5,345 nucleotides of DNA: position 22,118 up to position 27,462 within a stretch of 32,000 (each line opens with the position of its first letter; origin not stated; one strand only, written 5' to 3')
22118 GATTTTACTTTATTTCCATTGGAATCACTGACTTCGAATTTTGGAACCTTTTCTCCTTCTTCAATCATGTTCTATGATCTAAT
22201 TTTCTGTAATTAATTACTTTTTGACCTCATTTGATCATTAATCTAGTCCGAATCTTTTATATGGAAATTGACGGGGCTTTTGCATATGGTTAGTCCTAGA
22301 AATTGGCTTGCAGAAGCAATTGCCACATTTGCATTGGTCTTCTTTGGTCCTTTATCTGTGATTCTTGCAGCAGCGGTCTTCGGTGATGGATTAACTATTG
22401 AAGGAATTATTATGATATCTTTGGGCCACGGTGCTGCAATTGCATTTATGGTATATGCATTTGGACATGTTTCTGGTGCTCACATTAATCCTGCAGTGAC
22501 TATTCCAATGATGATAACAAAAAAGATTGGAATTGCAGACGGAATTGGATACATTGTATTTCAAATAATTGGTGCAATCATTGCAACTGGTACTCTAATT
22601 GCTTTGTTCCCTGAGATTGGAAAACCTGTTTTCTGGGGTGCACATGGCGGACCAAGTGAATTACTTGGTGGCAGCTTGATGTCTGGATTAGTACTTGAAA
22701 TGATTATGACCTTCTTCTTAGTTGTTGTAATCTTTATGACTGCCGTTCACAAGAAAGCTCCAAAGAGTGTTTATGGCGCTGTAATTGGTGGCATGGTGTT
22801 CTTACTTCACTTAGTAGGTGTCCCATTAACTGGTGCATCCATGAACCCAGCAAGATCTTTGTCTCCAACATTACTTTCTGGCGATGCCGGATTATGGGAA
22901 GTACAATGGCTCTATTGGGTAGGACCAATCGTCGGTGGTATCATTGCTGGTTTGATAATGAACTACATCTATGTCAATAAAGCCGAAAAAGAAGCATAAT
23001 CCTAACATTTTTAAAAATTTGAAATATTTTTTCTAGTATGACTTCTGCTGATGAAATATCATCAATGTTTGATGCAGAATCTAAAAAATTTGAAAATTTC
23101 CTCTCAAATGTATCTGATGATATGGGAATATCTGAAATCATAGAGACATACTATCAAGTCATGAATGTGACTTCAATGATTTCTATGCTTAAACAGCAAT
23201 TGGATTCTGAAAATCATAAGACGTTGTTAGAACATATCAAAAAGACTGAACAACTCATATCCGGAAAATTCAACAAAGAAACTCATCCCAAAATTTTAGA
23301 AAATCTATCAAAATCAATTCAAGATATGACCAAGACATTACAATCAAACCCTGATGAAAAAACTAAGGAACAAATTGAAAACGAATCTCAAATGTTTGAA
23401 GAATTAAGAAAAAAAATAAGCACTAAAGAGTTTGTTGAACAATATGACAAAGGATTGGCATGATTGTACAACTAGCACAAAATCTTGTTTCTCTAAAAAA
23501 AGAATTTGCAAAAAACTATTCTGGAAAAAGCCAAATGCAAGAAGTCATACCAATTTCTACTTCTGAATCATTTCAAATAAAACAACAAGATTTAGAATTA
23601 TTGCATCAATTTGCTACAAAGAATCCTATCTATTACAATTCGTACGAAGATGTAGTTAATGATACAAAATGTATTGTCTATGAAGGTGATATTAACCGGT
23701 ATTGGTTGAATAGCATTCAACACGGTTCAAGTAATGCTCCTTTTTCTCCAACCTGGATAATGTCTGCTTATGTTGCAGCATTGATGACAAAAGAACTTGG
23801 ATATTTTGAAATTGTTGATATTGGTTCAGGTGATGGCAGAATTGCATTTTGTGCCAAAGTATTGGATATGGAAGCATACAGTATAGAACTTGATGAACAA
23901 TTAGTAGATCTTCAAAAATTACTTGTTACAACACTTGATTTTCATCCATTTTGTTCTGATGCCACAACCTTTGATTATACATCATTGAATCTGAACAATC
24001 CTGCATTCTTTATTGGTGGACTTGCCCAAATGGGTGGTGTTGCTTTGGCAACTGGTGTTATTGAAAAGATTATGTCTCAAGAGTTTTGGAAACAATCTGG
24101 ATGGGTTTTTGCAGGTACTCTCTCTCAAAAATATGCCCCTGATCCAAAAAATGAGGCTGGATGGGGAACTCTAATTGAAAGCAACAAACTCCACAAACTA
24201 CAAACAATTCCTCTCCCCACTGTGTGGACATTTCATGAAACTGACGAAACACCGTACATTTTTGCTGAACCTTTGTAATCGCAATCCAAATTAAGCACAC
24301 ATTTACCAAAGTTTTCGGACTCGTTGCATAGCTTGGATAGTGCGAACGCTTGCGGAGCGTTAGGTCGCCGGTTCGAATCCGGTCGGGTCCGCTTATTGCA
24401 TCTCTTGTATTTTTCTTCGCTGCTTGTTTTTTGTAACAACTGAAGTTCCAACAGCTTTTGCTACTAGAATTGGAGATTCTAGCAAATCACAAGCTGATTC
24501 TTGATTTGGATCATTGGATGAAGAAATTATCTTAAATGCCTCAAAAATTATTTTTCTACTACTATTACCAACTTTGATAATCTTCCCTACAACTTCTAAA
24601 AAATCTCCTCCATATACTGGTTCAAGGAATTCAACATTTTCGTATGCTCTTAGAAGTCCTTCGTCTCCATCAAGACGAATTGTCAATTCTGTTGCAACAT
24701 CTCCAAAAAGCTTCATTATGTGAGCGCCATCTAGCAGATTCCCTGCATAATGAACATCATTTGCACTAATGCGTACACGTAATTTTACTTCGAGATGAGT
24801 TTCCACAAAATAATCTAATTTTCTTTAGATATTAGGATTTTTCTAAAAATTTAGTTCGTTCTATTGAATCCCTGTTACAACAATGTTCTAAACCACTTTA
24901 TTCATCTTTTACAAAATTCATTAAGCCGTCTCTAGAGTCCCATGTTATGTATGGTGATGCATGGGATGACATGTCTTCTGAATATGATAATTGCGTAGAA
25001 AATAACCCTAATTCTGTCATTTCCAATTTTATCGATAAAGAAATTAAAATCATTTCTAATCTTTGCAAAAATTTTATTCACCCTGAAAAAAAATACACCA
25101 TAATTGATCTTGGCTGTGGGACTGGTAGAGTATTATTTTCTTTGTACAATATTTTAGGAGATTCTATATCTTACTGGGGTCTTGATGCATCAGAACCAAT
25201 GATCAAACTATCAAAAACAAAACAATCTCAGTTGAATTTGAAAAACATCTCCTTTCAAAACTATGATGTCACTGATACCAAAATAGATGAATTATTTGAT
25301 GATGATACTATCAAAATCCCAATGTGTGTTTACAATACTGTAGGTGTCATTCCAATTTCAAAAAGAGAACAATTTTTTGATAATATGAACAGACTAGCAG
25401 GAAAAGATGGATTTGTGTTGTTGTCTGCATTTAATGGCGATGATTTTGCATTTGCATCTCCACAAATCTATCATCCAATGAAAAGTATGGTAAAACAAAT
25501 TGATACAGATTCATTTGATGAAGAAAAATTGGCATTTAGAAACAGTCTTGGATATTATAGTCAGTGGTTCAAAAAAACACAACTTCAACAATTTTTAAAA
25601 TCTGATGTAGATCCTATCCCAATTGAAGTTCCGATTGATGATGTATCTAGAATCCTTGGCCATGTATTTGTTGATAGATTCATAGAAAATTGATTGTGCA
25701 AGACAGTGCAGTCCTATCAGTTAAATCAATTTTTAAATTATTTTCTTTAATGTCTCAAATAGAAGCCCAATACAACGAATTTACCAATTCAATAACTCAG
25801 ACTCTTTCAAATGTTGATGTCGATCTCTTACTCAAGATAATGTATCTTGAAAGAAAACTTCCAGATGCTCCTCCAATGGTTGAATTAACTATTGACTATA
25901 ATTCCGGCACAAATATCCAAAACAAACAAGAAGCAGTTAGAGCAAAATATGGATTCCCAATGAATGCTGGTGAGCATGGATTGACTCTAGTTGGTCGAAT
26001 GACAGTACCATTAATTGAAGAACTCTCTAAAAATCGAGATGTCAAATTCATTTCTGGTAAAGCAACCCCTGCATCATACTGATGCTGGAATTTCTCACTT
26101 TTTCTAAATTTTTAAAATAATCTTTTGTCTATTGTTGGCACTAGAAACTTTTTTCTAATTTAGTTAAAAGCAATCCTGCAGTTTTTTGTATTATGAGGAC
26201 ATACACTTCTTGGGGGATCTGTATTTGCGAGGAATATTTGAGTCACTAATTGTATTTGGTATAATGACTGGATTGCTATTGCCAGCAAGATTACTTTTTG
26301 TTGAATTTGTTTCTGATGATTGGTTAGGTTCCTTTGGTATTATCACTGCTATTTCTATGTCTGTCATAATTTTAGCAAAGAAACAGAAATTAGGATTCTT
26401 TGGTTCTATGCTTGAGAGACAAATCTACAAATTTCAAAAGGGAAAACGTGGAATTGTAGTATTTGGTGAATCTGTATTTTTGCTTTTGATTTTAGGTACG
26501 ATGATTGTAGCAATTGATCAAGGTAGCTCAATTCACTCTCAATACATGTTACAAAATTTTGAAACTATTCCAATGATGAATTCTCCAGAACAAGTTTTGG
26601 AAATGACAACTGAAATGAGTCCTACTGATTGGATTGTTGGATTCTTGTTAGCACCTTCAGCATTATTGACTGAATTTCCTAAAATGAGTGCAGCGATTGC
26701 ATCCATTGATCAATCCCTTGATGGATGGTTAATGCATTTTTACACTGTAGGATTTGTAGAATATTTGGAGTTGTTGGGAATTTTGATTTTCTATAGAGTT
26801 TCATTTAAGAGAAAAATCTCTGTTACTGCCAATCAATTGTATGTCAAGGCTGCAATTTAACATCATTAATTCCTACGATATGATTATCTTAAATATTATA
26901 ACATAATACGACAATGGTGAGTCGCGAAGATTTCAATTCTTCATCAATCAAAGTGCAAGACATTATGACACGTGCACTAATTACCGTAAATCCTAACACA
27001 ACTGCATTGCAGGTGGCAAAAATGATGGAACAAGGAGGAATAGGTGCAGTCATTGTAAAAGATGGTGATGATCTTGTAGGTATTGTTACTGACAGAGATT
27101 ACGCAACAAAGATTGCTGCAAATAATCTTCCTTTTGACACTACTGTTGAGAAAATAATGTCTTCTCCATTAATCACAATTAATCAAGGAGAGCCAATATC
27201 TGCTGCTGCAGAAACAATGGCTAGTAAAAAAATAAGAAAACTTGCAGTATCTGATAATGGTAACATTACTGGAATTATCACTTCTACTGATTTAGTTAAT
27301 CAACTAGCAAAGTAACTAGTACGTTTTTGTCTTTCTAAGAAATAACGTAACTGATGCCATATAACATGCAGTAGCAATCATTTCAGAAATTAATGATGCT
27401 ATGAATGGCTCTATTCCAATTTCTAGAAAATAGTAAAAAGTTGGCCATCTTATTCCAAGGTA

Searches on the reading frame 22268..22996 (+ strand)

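Call 11: search_protein_families(library=pfam, proteins=[window:22268-22996:+], max_evalue=0.01)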
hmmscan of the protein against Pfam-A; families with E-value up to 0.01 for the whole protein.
window:22268-22996:+ (243 aa): 1 family
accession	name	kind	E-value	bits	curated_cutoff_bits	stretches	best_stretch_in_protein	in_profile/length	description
PF00230.25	MIP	-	1.3e-51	176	25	1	10-230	8-221/222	Major intrinsic protein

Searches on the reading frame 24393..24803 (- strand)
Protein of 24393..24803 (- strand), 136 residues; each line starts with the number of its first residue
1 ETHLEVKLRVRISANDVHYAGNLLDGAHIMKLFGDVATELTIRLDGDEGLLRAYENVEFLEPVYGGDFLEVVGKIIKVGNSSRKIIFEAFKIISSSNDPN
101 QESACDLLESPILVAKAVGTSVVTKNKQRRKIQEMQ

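Call 11: search_protein_families(library=pfam, proteins=[window:24393-24803:-], max_evalue=0.01)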
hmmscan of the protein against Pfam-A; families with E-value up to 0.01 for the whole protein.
window:24393-24803:- (136 aa): 1 family
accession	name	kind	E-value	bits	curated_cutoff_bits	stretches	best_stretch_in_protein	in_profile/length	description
PF03061.28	4HBT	-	0.00015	22.5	20.6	1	26-82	6-63/79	Thioesterase superfamily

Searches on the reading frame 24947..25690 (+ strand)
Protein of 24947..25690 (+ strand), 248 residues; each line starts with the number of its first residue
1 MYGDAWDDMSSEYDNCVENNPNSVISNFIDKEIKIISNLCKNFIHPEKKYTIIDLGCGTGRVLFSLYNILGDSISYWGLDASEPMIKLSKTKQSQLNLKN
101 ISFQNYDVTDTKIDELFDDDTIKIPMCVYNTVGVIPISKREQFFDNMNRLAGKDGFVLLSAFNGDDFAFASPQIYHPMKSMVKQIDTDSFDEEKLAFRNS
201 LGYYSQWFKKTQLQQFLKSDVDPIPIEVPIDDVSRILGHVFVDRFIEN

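Call 11: search_protein_families(library=pfam, proteins=[window:24947-25690:+], max_evalue=0.01)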
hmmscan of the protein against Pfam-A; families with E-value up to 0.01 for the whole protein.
window:24947-25690:+ (248 aa): 10 families
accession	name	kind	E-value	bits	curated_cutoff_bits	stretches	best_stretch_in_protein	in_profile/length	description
PF13847.12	Methyltransf_31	-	1.4e-15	57.7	27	1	47-169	2-114/145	Methyltransferase domain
PF13649.12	Methyltransf_25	-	4.2e-13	50.3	27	1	52-155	1-97/97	Methyltransferase domain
PF08242.18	Methyltransf_12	-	2.6e-08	34.9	30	1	53-156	1-97/98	Methyltransferase domain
PF13679.12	Methyltransf_32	-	5.7e-08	33.3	27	1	29-113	6-94/143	Methyltransferase domain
PF08241.18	Methyltransf_11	-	1.5e-07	32.4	21.2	1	54-158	2-94/95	Methyltransferase domain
PF03848.20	TehB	-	1e-06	28.8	20.4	1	51-172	33-146/193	Tellurite resistance protein TehB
PF01209.24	Ubie_methyltran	-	2.4e-06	27.5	20.1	1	7-119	14-119/233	ubiE/COQ5 methyltransferase family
PF13489.12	Methyltransf_23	-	4.6e-06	26.9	27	1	46-212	20-158/164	Methyltransferase domain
PF05175.20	MTS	-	0.00018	21.7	23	1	35-118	18-100/170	Methyltransferase small domain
PF10017.15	Methyltransf_33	-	0.0077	15.8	23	0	30-160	43-176/304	Histidine-specific methyltransferase, SAM-dependent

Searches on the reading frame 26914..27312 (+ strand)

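Call 11: search_protein_families(library=pfam, proteins=[window:26914-27312:+], max_evalue=0.01)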
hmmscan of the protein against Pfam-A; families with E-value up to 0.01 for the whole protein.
window:26914-27312:+ (133 aa): 1 family
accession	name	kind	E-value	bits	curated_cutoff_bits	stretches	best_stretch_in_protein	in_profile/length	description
PF00571.33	CBS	-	1.6e-28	99.2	24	2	14-66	1-54/57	CBS domain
